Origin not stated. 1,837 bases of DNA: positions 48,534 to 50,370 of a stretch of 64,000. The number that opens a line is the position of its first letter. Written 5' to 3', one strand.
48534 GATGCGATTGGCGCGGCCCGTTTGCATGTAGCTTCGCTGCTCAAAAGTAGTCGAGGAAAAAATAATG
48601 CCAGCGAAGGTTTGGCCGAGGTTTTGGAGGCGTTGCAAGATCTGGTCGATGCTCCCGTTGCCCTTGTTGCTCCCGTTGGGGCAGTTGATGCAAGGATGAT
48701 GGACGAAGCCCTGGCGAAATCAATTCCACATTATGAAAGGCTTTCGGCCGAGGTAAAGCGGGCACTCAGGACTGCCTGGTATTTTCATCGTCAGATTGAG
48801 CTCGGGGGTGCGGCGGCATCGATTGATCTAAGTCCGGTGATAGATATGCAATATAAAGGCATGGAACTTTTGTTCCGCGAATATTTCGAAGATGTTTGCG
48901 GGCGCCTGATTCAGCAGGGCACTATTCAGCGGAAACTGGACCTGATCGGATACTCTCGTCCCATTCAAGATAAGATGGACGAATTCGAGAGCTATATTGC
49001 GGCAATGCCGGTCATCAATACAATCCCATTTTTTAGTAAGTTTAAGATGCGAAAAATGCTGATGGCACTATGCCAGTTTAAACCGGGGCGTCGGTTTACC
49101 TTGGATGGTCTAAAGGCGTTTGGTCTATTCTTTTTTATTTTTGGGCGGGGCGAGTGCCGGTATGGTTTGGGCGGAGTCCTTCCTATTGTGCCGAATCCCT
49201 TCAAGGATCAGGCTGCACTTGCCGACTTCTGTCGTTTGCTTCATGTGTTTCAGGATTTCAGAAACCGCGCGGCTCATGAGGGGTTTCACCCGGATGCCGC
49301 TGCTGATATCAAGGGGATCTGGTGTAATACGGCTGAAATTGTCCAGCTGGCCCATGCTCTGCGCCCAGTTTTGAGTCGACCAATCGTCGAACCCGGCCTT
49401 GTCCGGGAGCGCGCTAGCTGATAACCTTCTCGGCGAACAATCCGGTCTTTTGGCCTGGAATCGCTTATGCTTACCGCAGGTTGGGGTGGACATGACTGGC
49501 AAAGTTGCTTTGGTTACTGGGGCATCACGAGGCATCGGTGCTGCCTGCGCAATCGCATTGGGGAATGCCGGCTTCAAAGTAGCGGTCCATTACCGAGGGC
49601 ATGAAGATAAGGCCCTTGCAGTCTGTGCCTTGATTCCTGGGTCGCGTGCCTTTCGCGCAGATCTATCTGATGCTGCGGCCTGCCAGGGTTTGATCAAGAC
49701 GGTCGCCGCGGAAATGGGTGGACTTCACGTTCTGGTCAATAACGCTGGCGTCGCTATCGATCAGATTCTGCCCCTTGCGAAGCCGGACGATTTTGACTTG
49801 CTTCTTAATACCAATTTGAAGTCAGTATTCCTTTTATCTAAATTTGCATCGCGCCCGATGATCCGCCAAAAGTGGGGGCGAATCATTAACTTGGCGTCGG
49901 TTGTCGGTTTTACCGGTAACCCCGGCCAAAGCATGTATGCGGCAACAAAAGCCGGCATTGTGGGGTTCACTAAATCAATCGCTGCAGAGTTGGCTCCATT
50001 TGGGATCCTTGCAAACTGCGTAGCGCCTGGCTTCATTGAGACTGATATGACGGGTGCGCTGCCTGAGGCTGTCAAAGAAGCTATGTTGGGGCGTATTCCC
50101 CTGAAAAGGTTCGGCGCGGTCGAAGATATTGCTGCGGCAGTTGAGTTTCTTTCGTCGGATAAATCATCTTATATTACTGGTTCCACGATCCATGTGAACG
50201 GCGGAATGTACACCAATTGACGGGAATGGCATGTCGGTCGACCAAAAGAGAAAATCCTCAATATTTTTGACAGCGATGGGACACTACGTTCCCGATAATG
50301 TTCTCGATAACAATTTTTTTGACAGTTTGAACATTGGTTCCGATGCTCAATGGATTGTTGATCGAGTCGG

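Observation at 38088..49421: Operon-like cluster wrapping TamB and a giant Omp85 in three uncharacterised cytoplasmic-type proteins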

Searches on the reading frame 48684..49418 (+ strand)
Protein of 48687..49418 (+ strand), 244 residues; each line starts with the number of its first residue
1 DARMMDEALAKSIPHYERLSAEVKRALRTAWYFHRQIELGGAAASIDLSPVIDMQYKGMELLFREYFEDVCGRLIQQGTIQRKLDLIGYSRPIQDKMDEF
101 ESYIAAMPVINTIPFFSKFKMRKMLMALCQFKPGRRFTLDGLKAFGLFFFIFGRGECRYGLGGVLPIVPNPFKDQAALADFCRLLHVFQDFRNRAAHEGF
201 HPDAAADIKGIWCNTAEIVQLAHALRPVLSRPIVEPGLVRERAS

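Call 52: search_protein_families(library=pfam, proteins=[window:48687-49418:+], max_evalue=10)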
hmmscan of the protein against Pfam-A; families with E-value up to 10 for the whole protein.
seq(244 aa): 0 families

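Call 75: search_protein_representatives(alignment_id=A4)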
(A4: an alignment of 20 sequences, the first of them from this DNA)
Query: 20 sequences, 242 profile positions. Proteins with E-value up to 0.001 (for the whole library): 207; up to 1e-10: 120; up to 1e-30: 109. The best 150 are listed.
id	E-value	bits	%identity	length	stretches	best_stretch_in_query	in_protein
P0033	1.6e-121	420.7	-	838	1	4-227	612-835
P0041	2.6e-120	416.7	-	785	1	2-233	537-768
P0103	2.7e-120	416.6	-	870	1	3-229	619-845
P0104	4.7e-120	415.9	-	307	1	2-234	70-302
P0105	1.2e-119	414.5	-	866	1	2-233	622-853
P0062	3.6e-119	413.0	-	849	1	4-233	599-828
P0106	6.8e-119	412.0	-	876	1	3-233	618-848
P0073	1.7e-118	410.8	-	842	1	3-233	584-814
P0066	4.2e-118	409.4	-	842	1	4-233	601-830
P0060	5.2e-118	409.1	-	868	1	3-236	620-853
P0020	5.8e-118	409.0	-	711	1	2-242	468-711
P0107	6.1e-118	408.9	-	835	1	3-231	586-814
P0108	8.7e-118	408.4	-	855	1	2-240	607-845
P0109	9.4e-118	408.3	-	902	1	4-233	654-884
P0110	3.8e-117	406.3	-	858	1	3-229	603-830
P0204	2.1e-11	60.1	-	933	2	136-197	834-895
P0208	2.4e-09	53.4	-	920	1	4-203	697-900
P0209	7.7e-09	51.7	-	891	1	2-207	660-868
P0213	3.1e-08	49.7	-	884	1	3-218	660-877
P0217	1.9e-07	47.1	-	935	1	3-203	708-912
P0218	2.1e-07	47.0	-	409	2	137-221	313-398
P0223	4.7e-07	45.8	-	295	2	137-220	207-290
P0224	5.3e-07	45.7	-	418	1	4-215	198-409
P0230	1.4e-06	44.3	-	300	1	3-213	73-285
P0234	3.1e-06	43.2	-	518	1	4-213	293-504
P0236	3.7e-06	42.9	-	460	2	139-196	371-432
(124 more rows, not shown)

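Call 76: search_protein_families(library=pfam, proteins=[P0208, P0209, P0213, P0224, P0230, P0218, P0223, P0234, P0204, P0236], max_evalue=0.01)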
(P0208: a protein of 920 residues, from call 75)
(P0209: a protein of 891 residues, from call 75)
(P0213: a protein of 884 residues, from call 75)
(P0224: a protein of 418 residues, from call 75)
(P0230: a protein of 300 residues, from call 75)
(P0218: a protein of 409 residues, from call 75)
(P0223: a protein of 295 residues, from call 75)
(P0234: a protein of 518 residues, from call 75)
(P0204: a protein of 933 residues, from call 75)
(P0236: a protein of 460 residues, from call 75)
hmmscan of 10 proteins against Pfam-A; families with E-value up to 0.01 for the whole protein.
P0208 (920 aa): 5 families
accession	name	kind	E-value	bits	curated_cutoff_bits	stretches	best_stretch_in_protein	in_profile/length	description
PF13646.12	HEAT_2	-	1e-13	51.8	27.7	2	43-111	21-88/88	HEAT repeats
PF02985.28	HEAT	-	5.6e-06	26.6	23.5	0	413-439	2-28/31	HEAT repeat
PF11838.14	ERAP1_C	-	0.0002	21.3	38.2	1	47-120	177-250/318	ERAP1-like C-terminal domain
PF13513.12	HEAT_EZ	-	0.00069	20.5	27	0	414-438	31-55/55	HEAT-like repeat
PF24714.1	TOR1L1_N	-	0.0094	15.8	43.3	0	365-443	31-114/281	TORTIFOLIA1 N-terminal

P0209 (891 aa): 3 families
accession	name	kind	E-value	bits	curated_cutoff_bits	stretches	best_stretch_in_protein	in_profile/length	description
PF13646.12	HEAT_2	-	5.6e-15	55.8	27.7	1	55-130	13-88/88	HEAT repeats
PF03130.22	HEAT_PBS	-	1.4e-05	25.6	20.9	0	63-84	6-27/27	PBS lyase HEAT-like repeat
PF13513.12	HEAT_EZ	-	0.0033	18.4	27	0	173-197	32-55/55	HEAT-like repeat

P0213 (884 aa): 2 families
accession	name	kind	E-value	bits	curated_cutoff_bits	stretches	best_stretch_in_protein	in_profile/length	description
PF13646.12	HEAT_2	-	1.9e-12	47.7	27.7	1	51-125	11-85/88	HEAT repeats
PF03130.22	HEAT_PBS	-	0.0086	17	20.9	0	90-113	3-26/27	PBS lyase HEAT-like repeat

P0224 (418 aa): 1 family
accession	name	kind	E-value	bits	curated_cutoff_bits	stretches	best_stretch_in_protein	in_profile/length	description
PF00072.30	Response_reg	-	3.6e-20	72.6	30.2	1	7-113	1-106/111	Response regulator receiver domain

P0230 (300 aa): 0 families

P0218 (409 aa): 2 families
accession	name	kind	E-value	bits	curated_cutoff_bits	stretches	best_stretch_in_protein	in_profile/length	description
PF13646.12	HEAT_2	-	1.7e-11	44.7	27.7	2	6-88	3-86/88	HEAT repeats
PF02985.28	HEAT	-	6.4e-06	26.4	23.5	0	69-89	4-24/31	HEAT repeat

P0223 (295 aa): 0 families

P0234 (518 aa): 1 family
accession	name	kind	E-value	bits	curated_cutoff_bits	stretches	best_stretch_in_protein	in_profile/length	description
PF19909.4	DUF6382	-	0.0024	18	26.7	1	451-516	29-92/163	Domain of unknown function (DUF6382)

P0204 (933 aa): 3 families
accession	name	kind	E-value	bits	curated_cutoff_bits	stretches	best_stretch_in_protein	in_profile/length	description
PF13646.12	HEAT_2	-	1.5e-17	64.1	27.7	1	32-107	13-87/88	HEAT repeats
PF11838.14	ERAP1_C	-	2.3e-08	34.3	38.2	0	50-168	183-307/318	ERAP1-like C-terminal domain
PF03130.22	HEAT_PBS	-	2.8e-05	24.6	20.9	0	564-587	2-25/27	PBS lyase HEAT-like repeat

P0236 (460 aa): 2 families
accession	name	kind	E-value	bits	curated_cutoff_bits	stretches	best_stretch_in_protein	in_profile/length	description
PF13646.12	HEAT_2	-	5.9e-06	26.9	27.7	2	72-151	7-88/88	HEAT repeats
PF11838.14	ERAP1_C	-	0.0031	17.4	38.2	0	26-106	146-225/318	ERAP1-like C-terminal domain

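Call 79: search_solved_structures(query=A6, max_evalue=10, show_alignments=3)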
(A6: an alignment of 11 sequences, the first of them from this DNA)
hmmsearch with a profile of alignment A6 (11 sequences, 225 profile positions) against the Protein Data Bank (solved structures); distinct sequences matched with E-value up to 10: 0.

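Call 84: list_cluster_members(proteins=[P0208, P0213, P0224, P0230, P0223, P0209, P0217, P0234])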
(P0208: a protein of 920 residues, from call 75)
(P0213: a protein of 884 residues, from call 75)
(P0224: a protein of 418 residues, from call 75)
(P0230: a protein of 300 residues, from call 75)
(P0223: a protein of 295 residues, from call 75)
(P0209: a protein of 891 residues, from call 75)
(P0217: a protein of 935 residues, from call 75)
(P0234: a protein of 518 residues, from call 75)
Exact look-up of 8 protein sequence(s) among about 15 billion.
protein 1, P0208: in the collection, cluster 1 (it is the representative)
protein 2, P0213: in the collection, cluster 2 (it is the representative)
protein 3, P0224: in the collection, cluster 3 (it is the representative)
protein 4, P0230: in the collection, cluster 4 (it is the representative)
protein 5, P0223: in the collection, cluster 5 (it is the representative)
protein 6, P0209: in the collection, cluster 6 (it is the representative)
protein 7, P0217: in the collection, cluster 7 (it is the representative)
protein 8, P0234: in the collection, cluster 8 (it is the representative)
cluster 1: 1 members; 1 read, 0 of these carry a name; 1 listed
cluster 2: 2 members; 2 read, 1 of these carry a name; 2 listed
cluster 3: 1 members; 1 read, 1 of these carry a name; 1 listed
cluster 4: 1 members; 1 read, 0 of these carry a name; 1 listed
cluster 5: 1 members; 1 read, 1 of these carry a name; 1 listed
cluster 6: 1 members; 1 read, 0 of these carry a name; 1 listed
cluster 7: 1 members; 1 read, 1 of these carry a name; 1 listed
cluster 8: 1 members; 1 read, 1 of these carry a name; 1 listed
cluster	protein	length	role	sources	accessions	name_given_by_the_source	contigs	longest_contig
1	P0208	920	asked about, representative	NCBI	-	-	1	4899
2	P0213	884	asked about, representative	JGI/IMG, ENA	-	-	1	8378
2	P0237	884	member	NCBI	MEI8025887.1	MAG: HEAT repeat domain-containing protein [Pseudomonadota bacterium]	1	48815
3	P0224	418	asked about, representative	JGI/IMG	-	ActR/RegA family two-component response regulator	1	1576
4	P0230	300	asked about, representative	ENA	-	-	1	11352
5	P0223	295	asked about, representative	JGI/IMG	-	hypothetical protein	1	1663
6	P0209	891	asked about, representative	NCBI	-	-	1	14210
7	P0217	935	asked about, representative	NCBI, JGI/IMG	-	HEAT repeat protein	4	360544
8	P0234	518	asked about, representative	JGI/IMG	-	hypothetical protein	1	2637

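Call 85: find_encoding_contigs(protein=P0217, flank=10000, max_places=2)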
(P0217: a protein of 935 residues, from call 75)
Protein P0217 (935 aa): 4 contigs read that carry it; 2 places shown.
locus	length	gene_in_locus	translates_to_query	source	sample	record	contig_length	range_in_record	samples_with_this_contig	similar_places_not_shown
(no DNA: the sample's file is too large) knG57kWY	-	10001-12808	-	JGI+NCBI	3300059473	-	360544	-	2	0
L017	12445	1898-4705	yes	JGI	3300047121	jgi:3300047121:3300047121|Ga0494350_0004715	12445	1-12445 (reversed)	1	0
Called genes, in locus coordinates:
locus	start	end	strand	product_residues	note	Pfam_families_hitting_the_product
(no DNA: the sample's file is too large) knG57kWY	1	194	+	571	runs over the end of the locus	PF07626:PSD3, PF07637:PSD5, PF07631:PSD4, PF07627:PSCyt3, PF07624:PSD2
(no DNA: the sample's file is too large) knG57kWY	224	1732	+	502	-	PF07586:HXXSHH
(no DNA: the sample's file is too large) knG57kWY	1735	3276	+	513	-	-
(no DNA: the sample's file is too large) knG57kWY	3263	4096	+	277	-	-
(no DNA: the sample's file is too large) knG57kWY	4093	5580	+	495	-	PF07394:DUF1501 (faint)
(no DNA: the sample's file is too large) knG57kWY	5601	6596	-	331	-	PF03308:MeaB, PF07693:KAP_NTPase (weak)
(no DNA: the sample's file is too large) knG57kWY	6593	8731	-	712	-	PF01642:MM_CoA_mutase, PF02310:B12-binding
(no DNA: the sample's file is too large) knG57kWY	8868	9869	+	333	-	PF13442:Cytochrome_CBB3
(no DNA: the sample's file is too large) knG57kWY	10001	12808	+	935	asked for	PF13646:HEAT_2 (faint)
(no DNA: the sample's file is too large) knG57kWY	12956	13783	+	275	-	PF05721:PhyH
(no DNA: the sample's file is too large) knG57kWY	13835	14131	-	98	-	-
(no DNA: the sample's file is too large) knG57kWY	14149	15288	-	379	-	PF00515:TPR_1 (faint), PF07719:TPR_2 (faint), PF13181:TPR_8 (faint), PF13424:TPR_12 (faint), PF13428:TPR_14 (faint), PF14559:TPR_19 (weak), PF25063:ARM_TT21_C (weak), PF23914:TPR_CcmH_CycH (weak), +6 more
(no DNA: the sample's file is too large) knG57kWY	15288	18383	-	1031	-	PF13428:TPR_14 (faint), PF13174:TPR_6 (faint), PF13424:TPR_12 (faint), PF14559:TPR_19 (faint), PF07719:TPR_2 (faint), PF13181:TPR_8 (faint), PF13432:TPR_16 (faint), PF10602:RPN7 (faint), +1 more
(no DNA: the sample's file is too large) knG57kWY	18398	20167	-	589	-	PF13432:TPR_16 (faint), PF07719:TPR_2 (faint)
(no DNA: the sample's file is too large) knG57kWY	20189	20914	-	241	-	PF13505:OMP_b-brl (faint)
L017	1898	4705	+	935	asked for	PF13646:HEAT_2 (faint)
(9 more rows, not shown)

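Call 97: search_protein_families(library=pfam, alignment_id=A6, max_evalue=10)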
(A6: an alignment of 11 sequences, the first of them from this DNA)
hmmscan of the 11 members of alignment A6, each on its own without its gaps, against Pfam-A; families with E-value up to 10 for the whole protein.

A. member 1, seq(233 aa): 0 families

B. families by the number of members that match (of 11 scanned): 5 families
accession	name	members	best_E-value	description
PF19909.4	DUF6382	1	0.00068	Domain of unknown function (DUF6382)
PF08376.15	NIT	1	0.1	Nitrate and nitrite sensing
PF09659.15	Cas_Csm6_HEPN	1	0.12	Cas_Csm6 HEPN domain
PF12804.13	NTP_transf_3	1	0.16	MobA-like NTP transferase domain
PF19964.5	EAD11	1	0.18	Effector-associated domain 11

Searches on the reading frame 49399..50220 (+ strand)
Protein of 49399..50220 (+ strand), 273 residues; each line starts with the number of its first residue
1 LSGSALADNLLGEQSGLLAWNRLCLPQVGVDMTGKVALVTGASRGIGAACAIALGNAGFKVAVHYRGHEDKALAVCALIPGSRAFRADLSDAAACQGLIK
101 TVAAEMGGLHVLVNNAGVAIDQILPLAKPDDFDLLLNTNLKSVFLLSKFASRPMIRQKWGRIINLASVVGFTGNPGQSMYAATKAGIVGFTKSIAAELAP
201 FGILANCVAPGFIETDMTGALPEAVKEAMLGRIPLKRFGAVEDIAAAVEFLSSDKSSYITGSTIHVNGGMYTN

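Call 3: search_protein_families(library=pfam, proteins=[window:49399-50220:+], max_evalue=0.01)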
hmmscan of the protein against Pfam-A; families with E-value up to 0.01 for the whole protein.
window:49399-50220:+ (273 aa): 4 families
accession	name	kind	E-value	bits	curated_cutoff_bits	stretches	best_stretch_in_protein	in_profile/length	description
PF13561.12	adh_short_C2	-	3.5e-59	200.7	27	1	41-270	1-235/236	Enoyl-(Acyl carrier protein) reductase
PF00106.31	adh_short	-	4.9e-53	180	26.6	1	35-223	1-192/195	short chain dehydrogenase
PF08659.16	KR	-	2.3e-09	37.9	22.6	1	38-190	4-159/180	KR domain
PF01370.27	Epimerase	-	0.001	19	20.9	0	37-104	1-65/240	NAD dependent epimerase/dehydratase family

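Call 87: search_protein_families(library=ncbifam, proteins=[window:49492-50220:+], max_evalue=0.00001)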
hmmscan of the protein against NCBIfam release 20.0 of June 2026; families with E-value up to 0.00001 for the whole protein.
window:49492-50220:+ (242 aa): 225 families (the best 25 are shown)
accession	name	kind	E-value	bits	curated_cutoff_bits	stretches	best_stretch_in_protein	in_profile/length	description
TIGR01830.1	3oxo_ACP_reduc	equivalog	4.9e-84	281.8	297.75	1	6-240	1-239/239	3-oxoacyl-[acyl-carrier-protein] reductase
NF004197.0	PRK05653.1-1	equivalog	4.8e-81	272.1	332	1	2-241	6-248/249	3-oxoacyl-ACP reductase FabG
NF004199.0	PRK05653.1-4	equivalog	9.5e-76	254.6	301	1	1-240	3-246/247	3-oxoacyl-ACP reductase FabG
NF009466.0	PRK12826.1-2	subfamily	2.2e-72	243.5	222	1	3-241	3-246/248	3-oxoacyl-ACP reductase FabG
NF004198.0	PRK05653.1-3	equivalog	2.8e-69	233.3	296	1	2-240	6-247/248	3-oxoacyl-ACP reductase FabG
NF009547.0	PRK12936.1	subfamily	9.8e-69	231.6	436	1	1-239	4-242/245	3-ketoacyl-(acyl-carrier-protein) reductase NodG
NF009464.0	PRK12824.1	subfamily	1e-68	231.7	269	1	4-241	3-244/245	3-oxoacyl-ACP reductase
TIGR01829.1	AcAcCoA_reduct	subfamily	3.1e-68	230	302.1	1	4-240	1-241/242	acetoacetyl-CoA reductase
NF004200.0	PRK05653.1-5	equivalog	7.4e-67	225.4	273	1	4-239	3-241/242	3-oxoacyl-ACP reductase FabG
NF040605.2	mycolic_FabG1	exception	3.4e-62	210.3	420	1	6-239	4-229/233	3-oxoacyl-ACP reductase FabG1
NF053542.1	FlxB_rubin_SDR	equivalog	4.9e-61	206.5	340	1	4-239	1-239/239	flexirubin biosynthesis SDR family reductase FlxB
NF005559.1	PRK07231.1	subfamily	8.4e-60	202.3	215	1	2-240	3-248/249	glucose 1-dehydrogenase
TIGR01831.1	fabG_rel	equivalog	9.9e-58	195.3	338.85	1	7-239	2-238/239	3-ketoacyl-ACP reductase FabG2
NF047420.2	EF_P_mod_YmfI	equivalog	1e-57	195.6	238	1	6-240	2-236/236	elongation factor P 5-aminopentanone reductase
NF006070.0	PRK08213.1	subfamily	1.9e-56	191.5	279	1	1-239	10-256/259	gluconate 5-dehydrogenase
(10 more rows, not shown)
